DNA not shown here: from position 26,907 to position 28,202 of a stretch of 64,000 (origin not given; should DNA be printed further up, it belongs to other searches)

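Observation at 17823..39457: Candidate undescribed acyl-CoA-based small-molecule pathway: SARP-type regulator, DrrAB-like exporter, a 16-gene operon and a dedicated Liv-family importer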

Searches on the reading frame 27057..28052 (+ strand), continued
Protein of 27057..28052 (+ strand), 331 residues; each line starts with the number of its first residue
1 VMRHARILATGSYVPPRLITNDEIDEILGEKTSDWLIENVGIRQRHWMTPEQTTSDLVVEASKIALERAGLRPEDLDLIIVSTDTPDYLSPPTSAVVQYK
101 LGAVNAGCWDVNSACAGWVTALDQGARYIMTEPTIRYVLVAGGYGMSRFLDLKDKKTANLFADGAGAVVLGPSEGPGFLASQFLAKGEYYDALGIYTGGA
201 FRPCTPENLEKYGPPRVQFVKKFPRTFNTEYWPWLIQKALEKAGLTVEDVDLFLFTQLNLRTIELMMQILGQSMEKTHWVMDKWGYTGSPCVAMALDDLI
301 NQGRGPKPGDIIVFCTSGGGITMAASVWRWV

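Call 54: find_encoding_contigs(protein=P0402, flank=8000, max_places=1)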
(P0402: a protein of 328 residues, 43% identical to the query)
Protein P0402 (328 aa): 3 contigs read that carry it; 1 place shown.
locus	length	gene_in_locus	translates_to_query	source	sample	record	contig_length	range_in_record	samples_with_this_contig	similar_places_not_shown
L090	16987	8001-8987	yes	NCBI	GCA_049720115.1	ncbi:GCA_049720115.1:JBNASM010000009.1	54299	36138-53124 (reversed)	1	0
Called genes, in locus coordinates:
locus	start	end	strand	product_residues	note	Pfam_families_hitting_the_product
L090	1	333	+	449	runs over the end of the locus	PF14691:Fer4_20, PF01946:Thi4 (weak), PF00070:Pyr_redox (faint), PF00890:FAD_binding_2 (weak), PF03486:HI0933_like (weak), PF07992:Pyr_redox_2, PF13450:NAD_binding_8, PF13738:Pyr_redox_3, +1 more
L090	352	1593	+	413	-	PF01180:DHO_dh, PF01207:Dus (weak), PF00037:Fer4 (faint), PF12797:Fer4_2 (faint), PF12837:Fer4_6 (faint), PF14697:Fer4_21, PF12838:Fer4_7 (weak)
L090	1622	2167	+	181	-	PF14512:TM1586_NiRdase (faint), PF00881:Nitroreductase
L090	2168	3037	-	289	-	PF00892:EamA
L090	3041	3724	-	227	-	PF01381:HTH_3, PF12844:HTH_19, PF13560:HTH_31, PF00717:Peptidase_S24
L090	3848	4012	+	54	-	-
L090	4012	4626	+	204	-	PF01510:Amidase_2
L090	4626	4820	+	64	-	PF07872:DUF1659 (weak)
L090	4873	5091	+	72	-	PF11148:DUF2922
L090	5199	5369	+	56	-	PF12841:YvrJ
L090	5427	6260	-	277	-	PF10026:DUF2268 (weak)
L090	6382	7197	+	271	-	PF00561:Abhydrolase_1, PF12146:Hydrolase_4, PF12697:Abhydrolase_6, PF03096:Ndr (weak)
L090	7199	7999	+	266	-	PF00561:Abhydrolase_1, PF12146:Hydrolase_4, PF12697:Abhydrolase_6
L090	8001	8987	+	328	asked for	PF08545:ACP_syn_III, PF08541:ACP_syn_III_C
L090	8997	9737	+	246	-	PF00106:adh_short, PF08659:KR, PF13561:adh_short_C2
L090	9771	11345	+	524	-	PF07833:Cu_amine_oxidN1, PF13433:Peripla_BP_5, PF13458:Peripla_BP_6, PF01094:ANF_receptor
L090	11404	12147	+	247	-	PF00005:ABC_tran, PF13304:AAA_21 (faint), PF12399:BCA_ABC_TP_C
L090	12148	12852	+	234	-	PF13555:AAA_29 (weak), PF00005:ABC_tran, PF13304:AAA_21 (faint)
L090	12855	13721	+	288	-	PF02653:BPD_transp_2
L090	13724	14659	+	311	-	PF02653:BPD_transp_2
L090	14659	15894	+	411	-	PF00440:TetR_N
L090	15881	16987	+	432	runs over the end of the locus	PF02550:AcetylCoA_hydro, PF13336:AcetylCoA_hyd_C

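Call 56: search_protein_families(library=pfam, proteins=[L090:14659-15894:+, L087:9027-10214:+, L087:15186-16892:+, L088:13333-14301:+, L088:9086-10375:+, L090:6382-7197:+, L090:7199-7999:+, L089:6919-7980:+], max_evalue=0.01)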
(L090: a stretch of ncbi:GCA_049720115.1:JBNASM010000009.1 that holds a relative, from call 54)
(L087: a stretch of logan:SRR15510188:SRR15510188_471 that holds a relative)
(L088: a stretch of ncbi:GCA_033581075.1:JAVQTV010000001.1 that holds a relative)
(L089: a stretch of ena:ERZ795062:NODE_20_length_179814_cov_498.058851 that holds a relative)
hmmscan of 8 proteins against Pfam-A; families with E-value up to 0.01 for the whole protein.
L090:14659-15894:+ (411 aa): 2 families
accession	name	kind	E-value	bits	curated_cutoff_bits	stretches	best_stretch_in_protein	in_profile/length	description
PF00440.29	TetR_N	-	2.7e-25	88.3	24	2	223-269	1-47/47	Bacterial regulatory proteins, tetR family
PF13022.12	HTH_Tnp_1_2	-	0.00064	20.3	27.9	0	20-86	14-82/122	Helix-turn-helix of insertion element transposase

L087:9027-10214:+ (395 aa): 2 families
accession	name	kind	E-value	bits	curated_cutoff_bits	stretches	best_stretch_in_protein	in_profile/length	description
PF00440.29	TetR_N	-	6e-26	90.4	24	2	205-251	1-47/47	Bacterial regulatory proteins, tetR family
PF13022.12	HTH_Tnp_1_2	-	0.0015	19.1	27.9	0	23-106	14-91/122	Helix-turn-helix of insertion element transposase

L087:15186-16892:+ (568 aa): 11 families
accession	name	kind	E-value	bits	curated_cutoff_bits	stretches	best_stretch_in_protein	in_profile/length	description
PF02653.21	BPD_transp_2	-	2.8e-45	155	26.8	1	21-280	2-268/269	Branched-chain amino acid transport system / permease component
PF00561.26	Abhydrolase_1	-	4.9e-27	95.6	25.8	1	337-559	3-245/245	alpha/beta hydrolase fold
PF12697.13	Abhydrolase_6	-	2.5e-20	74.5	26.3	1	337-563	1-215/217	Alpha/beta hydrolase family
PF12146.15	Hydrolase_4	-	3e-20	73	27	1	336-557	6-237/239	Serine aminopeptidase, S33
PF12695.13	Abhydrolase_5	-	1.6e-07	31.7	27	1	342-462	7-115/164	Alpha/beta hydrolase family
PF03096.20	Ndr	-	2.5e-05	23.6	23.3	1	382-460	80-157/283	Ndr family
PF00975.26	Thioesterase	-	5.4e-05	23.9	26.4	1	336-436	2-105/226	Thioesterase domain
PF06821.19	Ser_hydrolase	-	0.0003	21.2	22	1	385-457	40-112/172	Serine hydrolase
PF07819.20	PGAP1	-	0.0019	18.5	24.3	1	399-450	89-143/233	PGAP1-like alpha/beta domain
PF06342.18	DUF1057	-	0.0052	16.3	21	1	366-541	67-240/297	Alpha/beta hydrolase of unknown function (DUF1057)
PF02230.22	Abhydrolase_2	-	0.008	16.5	23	0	395-429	94-133/217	Phospholipase/Carboxylesterase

L088:13333-14301:+ (322 aa): 8 families
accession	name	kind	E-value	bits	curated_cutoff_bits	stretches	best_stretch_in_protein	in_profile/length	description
PF00106.31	adh_short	-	8e-60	202.1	26.6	1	78-266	1-188/195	short chain dehydrogenase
PF13561.12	adh_short_C2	-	2.2e-55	188.3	27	1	87-316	6-236/236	Enoyl-(Acyl carrier protein) reductase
PF08659.16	KR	-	2.1e-23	83.6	22.6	1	80-256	3-174/180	KR domain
PF01370.27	Epimerase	-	1.2e-05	25.3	20.9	1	80-220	1-120/240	NAD dependent epimerase/dehydratase family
PF16363.11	GDP_Man_Dehyd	-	0.004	17.1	27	1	81-149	1-74/332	GDP-mannose 4,6 dehydratase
PF01073.25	3Beta_HSD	-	0.0047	16.4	22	1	81-149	1-67/280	3-beta hydroxysteroid dehydrogenase/isomerase family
PF03435.24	Sacchrp_dh_NADP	-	0.0066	17.2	25.1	0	84-168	5-81/129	Saccharopine dehydrogenase NADP binding domain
PF23441.1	SDR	-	0.0069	16.2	27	0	81-264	11-198/258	SDR-like rossmann domain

L088:9086-10375:+ (429 aa): 1 family
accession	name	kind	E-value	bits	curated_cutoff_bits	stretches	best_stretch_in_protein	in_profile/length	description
PF02515.22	CoA_transf_3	-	7.3e-96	321.9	23.3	1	28-401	1-365/366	CoA-transferase family III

L090:6382-7197:+ (271 aa): 7 families
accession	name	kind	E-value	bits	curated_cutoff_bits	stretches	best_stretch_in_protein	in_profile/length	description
PF00561.26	Abhydrolase_1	-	1.4e-24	87.5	25.8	1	21-250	2-244/245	alpha/beta hydrolase fold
PF12146.15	Hydrolase_4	-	2.4e-16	60.2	27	1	41-250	27-238/239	Serine aminopeptidase, S33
PF12697.13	Abhydrolase_6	-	2.6e-10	41.8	26.3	1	24-247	3-207/217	Alpha/beta hydrolase family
PF03096.20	Ndr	-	1.4e-06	27.7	23.3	1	63-214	77-228/283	Ndr family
PF03959.19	FSH1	-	7.1e-05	23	21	1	202-252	157-207/211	Serine hydrolase (FSH1)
PF00326.27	Peptidase_S9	-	0.0002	21.3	22.6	0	196-264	134-208/213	Prolyl oligopeptidase family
PF08386.16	Abhydrolase_4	-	0.00024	21.6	21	1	203-251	32-80/103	TAP-like protein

L090:7199-7999:+ (266 aa): 8 families
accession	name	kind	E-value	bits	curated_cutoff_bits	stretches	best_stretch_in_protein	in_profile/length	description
PF00561.26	Abhydrolase_1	-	1e-28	101.1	25.8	1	21-251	2-244/245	alpha/beta hydrolase fold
PF12146.15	Hydrolase_4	-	9e-19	68.1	27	1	23-251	8-238/239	Serine aminopeptidase, S33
PF12697.13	Abhydrolase_6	-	8e-13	50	26.3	1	42-256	24-215/217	Alpha/beta hydrolase family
PF05728.18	UPF0227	-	0.00022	21.6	21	1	74-120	48-91/187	Uncharacterised protein family (UPF0227)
PF08386.16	Abhydrolase_4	-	0.00034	21.1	21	1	201-264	29-92/103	TAP-like protein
PF12695.13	Abhydrolase_5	-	0.00098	19.4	27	0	70-148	40-118/164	Alpha/beta hydrolase family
PF09752.15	ABHD18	-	0.0022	17.6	21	0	207-261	293-347/351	Alpha/beta hydrolase domain containing 18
PF03096.20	Ndr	-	0.0034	16.6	23.3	1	66-174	80-187/283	Ndr family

L089:6919-7980:+ (353 aa): 6 families
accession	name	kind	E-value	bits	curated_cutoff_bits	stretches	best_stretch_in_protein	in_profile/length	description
PF00561.26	Abhydrolase_1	-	3.2e-23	83.1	25.8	1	34-149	2-118/245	alpha/beta hydrolase fold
PF12697.13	Abhydrolase_6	-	9.8e-16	59.5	26.3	1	36-343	2-216/217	Alpha/beta hydrolase family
PF12146.15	Hydrolase_4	-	4.4e-12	46.3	27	1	35-134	7-110/239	Serine aminopeptidase, S33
PF07224.18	Chlorophyllase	-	0.00016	21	26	1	35-136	45-152/301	Chlorophyllase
PF06028.17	DUF915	-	0.00059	19.7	22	0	90-122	93-125/255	Alpha/beta hydrolase of unknown function (DUF915)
PF12740.14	PETase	-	0.0088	15.9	28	0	88-122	113-147/263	PET hydrolase-like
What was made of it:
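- In Fervidobacterium one permease is fused to an alpha/beta hydrolase (call 56).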

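Call 72: predict_structure(alignment_id=A3)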
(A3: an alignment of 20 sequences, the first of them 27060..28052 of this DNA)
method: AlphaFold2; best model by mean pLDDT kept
length: 330 residues; sequences in the alignment: 20
mean_pLDDT: 92.5   pTM: 0.92
mean pLDDT of the five models: 92.5, 92.2, 90.2, 89.4, 88.8
residues with pLDDT >= 90: 238; 70-90: 87; 50-70: 5; < 50: 0
segments of 3 or more residues with pLDDT < 50: none
pLDDT, mean of each block of 10 residues (from residue 1): 95 95 91 87 93 97 99 98 88 97 96 91 98 97 92 84 98 96 89 71 83 82 85 98 98 92 96 96 91 97 96 91 97
secondary structure, 60 per line:
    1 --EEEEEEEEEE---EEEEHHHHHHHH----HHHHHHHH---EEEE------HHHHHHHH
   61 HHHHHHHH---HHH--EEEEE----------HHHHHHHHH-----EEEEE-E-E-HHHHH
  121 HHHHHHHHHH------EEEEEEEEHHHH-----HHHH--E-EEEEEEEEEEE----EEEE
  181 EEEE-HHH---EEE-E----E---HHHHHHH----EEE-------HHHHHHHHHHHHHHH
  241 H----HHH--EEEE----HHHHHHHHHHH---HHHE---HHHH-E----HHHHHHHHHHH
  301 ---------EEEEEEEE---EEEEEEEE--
elements in order: E3-12 E16-19 H20-27 H32-39 E43-46 H53-68 E77-81 H92-100 E106-110 H116-130 E137-144 H145-148 H154-157 E162-172 E177-184 E192-194 H205-211 E216-218 H226-241 E251-254 H259-269 H280-283 H290-300 E310-317 E321-328

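Call 74: fold_search(model_id=the predicted structure, library=pdb)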
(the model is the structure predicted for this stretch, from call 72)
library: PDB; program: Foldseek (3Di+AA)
matches with E <= 10: 1374; with E <= 0.001: 1050
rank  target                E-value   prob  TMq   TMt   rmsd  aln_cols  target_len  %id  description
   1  4dfe_D                1.2e-38  1.00  0.91  0.93   2.0       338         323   33  Crystal structure of 3-oxoacyl-[acyl-carrier-protein] synthase III from Burkholderia xenovorans (released 2012-02-08)
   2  4dfe_A                1.4e-38  1.00  0.90  0.93   2.1       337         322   33  Crystal structure of 3-oxoacyl-[acyl-carrier-protein] synthase III from Burkholderia xenovorans (released 2012-02-08)
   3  4ryb_A                3.2e-38  1.00  0.89  0.92   2.1       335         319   33  Crystal structure of beta-ketoacyl-ACP synthase III (FabH) from Neisseria meningitidis (released 2014-12-31)
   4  4dfe_B                8.4e-38  1.00  0.89  0.91   2.3       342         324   34  Crystal structure of 3-oxoacyl-[acyl-carrier-protein] synthase III from Burkholderia xenovorans (released 2012-02-08)
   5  2ebd_B                2.6e-36  1.00  0.88  0.94   1.8       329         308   31  Crystal structure of 3-oxoacyl-[acyl-carrier-protein] synthase III from Aquifex aeolicus VF5 (released 2007-08-14)
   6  2ebd_A                3.5e-36  1.00  0.88  0.94   1.9       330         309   32  Crystal structure of 3-oxoacyl-[acyl-carrier-protein] synthase III from Aquifex aeolicus VF5 (released 2007-08-14)
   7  6kue_A                4.0e-36  1.00  0.91  0.91   2.0       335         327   30  The structure of BioZ from Agrobacterium tumefaciens (released 2020-09-02)
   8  8vd9                  4.9e-36  1.00  0.87  0.92   2.3       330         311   31  Crystal structure of Bacillus subtilis FabHA, beta-ketoacyl carrier protein synthase III (released 2024-02-14)
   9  8vdb_D                6.3e-36  1.00  0.88  0.90   3.0       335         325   30  Crystal structure of Bacillus subtilis FabHB, beta-ketoacyl carrier protein synthase III (released 2024-02-14)
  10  9w96_A                9.2e-36  1.00  0.89  0.90   2.7       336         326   29  Crystal structure of BioZ C115S from Agrobacterium tumefaciens in complex with galutaryl-CoA (released 2025-10-29)
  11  9w96_B                1.0e-35  1.00  0.90  0.91   2.1       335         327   30  Crystal structure of BioZ C115S from Agrobacterium tumefaciens in complex with galutaryl-CoA (released 2025-10-29)
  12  8vdb_A                1.3e-35  1.00  0.87  0.88   3.7       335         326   31  Crystal structure of Bacillus subtilis FabHB, beta-ketoacyl carrier protein synthase III (released 2024-02-14)
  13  1zow_A                1.6e-35  1.00  0.88  0.93   2.0       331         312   30  Crystal Structure of S. aureus FabH, beta-ketoacyl carrier protein synthase III (released 2005-08-09)
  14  6x7r                  2.9e-35  1.00  0.89  0.92   2.3       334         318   29  E. coli beta-ketoacyl-[acyl carrier protein] synthase III (FabH) in complex with oxa(dethia)-coenzyme A (released 2021-06-02)
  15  3il7_A                3.7e-35  1.00  0.88  0.92   2.2       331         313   30  Crystal structure of S. aureus FabH (released 2009-08-25)
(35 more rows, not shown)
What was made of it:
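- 27057..28052 (+): KAS III (FabH)-fold enzyme with a Cys/Thr/Tyr active site. This is the signature gene of the system. AF2 model pLDDT 92.5, TM about 0.9 to true FabH (calls 72, 74).
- On FabH / KAS III condensing enzymes: Foldseek TM 0.86-0.91 to FabH structures (calls 72, 74).
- Closest known: Beta-ketoacyl-ACP synthase III. Same: Same fold: the AF2 model has TM about 0.9 and 30-33% identity to true FabH and BioZ (call 74).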

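Call 81: search_protein_families(library=pfam, proteins=[L050:4391-6061:+, L064:15121-15687:+, L085:14944-16644:+, L077:15342-16640:+, L038:10884-11390:+, L027:18395-18853:+, L057:6685-9150:+], max_evalue=0.00001)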
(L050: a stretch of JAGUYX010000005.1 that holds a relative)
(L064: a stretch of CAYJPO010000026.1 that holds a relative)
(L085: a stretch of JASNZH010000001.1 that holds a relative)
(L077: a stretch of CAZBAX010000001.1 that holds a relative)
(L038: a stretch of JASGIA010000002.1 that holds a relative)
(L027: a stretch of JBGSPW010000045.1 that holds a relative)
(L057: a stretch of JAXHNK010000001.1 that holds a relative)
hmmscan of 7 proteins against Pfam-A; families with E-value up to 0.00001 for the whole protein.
L050:4391-6061:+ (556 aa): 3 families
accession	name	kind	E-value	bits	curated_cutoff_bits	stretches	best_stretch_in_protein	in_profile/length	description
PF22691.2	Thiolase_C_1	-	1.7e-42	145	28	1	413-555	5-144/144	Thiolase C-terminal domain-like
PF00108.29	Thiolase_N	-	3.4e-22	79.5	26.4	1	146-393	1-259/260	Thiolase, N-terminal domain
PF02803.24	Thiolase_C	-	9.4e-10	38.6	27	1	428-530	23-107/123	Thiolase, C-terminal domain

L064:15121-15687:+ (188 aa): 2 families
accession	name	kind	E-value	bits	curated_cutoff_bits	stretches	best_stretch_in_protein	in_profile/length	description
PF01796.24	OB_ChsH2_C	-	7e-15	55.2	27.1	1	100-171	1-64/65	ChsH2, C-terminal OB-fold domain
PF12172.15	zf-ChsH2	-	4.8e-11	42.7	23.2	1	66-99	4-37/37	ChsH2, rubredoxin-like zinc ribbon domain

L085:14944-16644:+ (566 aa): 3 families
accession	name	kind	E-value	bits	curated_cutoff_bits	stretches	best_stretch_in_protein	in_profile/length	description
PF01274.28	MS_TIM-barrel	-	3.5e-113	377.1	26.4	1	192-437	1-247/248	Malate synthase, TIM barrel domain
PF20659.2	MS_C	-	3.5e-35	121.4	23.1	1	444-565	1-118/118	Malate synthase, C-terminal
PF20656.2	MS_N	-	1.1e-18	66.9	23.5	1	42-103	3-64/64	Malate synthase, N-terminal domain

L077:15342-16640:+ (432 aa): 2 families
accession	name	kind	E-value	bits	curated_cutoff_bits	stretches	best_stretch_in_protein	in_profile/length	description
PF00463.27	ICL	-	3.5e-107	359.5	26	2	10-252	2-254/526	Isocitrate lyase family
PF13714.12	PEP_mutase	-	3.2e-13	50.3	31.5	1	80-234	25-150/240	Phosphoenolpyruvate phosphomutase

L038:10884-11390:+ (168 aa): 1 family
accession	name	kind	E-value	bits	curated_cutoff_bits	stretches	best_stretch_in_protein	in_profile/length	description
PF05635.17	23S_rRNA_IVP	-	5.7e-37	126.6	33.8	1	56-159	1-104/106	23S rRNA-intervening sequence protein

L027:18395-18853:+ (152 aa): 2 families
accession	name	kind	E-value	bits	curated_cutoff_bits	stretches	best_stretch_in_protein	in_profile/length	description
PF01575.25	MaoC_dehydratas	-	1.3e-24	86.6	27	1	26-129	7-115/123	MaoC like domain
PF13452.11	FAS1_DH_region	-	1.5e-06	28.9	22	1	25-119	3-104/132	FAS1-like, dehydratase domain region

L057:6685-9150:+ (821 aa): 4 families
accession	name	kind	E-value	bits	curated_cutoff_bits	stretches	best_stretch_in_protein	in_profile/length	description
PF13336.12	AcetylCoA_hyd_C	-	7.4e-62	208.3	23.7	1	279-432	1-154/154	Acetyl-CoA hydrolase/transferase C-terminal domain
PF13458.12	Peripla_BP_6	-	3.2e-57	195.2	31.7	1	465-806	2-339/343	Periplasmic binding protein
PF02550.21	AcetylCoA_hydro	-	1.8e-11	44.8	24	1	17-187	10-190/198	Acetyl-CoA hydrolase/transferase N-terminal domain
PF01094.35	ANF_receptor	-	3.6e-06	26.7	25.4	0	493-726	11-253/353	Receptor family ligand binding region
